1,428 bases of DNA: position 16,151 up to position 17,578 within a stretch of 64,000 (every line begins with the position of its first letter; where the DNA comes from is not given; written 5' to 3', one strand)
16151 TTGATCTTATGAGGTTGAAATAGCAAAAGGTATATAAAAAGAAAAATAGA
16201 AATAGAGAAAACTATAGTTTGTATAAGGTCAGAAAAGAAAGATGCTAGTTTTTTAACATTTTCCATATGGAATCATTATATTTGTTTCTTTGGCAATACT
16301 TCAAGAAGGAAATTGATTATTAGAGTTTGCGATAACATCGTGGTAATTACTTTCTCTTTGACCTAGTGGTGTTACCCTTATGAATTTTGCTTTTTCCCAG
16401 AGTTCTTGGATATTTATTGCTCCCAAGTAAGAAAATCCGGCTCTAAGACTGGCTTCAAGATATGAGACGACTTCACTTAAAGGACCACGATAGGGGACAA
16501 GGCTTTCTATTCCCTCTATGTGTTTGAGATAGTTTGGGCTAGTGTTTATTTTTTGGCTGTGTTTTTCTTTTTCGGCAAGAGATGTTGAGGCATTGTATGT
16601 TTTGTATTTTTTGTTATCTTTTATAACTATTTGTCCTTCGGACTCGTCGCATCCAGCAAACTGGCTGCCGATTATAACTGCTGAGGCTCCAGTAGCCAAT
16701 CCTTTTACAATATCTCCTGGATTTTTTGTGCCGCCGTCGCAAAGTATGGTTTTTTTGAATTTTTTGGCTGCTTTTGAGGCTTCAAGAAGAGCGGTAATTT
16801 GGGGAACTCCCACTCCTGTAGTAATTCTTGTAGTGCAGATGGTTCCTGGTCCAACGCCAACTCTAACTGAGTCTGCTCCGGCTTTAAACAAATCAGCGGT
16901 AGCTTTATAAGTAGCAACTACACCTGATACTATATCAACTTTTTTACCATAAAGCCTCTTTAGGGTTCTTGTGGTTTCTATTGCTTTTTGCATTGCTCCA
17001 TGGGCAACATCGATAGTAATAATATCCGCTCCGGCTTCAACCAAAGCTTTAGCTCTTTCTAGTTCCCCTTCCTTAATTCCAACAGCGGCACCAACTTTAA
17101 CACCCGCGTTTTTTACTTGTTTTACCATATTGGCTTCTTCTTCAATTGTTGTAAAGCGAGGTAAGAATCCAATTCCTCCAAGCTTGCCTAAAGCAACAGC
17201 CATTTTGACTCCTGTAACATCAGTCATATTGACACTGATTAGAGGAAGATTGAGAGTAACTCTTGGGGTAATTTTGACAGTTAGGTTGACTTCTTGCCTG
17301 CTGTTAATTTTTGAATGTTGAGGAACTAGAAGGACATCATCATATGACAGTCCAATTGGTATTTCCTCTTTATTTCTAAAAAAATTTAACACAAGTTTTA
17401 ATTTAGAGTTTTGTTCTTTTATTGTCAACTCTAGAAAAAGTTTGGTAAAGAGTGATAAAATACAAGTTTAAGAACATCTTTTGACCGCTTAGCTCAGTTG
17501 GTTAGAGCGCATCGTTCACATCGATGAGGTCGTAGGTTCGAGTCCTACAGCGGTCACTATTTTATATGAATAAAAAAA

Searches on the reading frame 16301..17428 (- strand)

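Call 4: search_protein_families(library=pfam, proteins=[window:16301-17428:-], max_evalue=0.01)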
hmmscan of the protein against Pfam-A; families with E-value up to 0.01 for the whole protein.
window:16301-17428:- (375 aa): 4 families
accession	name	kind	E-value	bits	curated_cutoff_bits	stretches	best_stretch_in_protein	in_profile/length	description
PF00478.31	IMPDH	-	5e-108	361.6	25.6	1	26-363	1-345/345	IMP dehydrogenase / GMP reductase domain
PF01070.24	FMN_dh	-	8.1e-06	25.5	24.9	1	208-257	257-305/350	FMN-dependent dehydrogenase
PF01645.23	Glu_synthase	-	0.00032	20.4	20.4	1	161-256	206-306/369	Conserved region in glutamate synthase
PF03060.21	NMO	-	0.00086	19.2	28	0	88-273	70-241/331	Nitronate monooxygenase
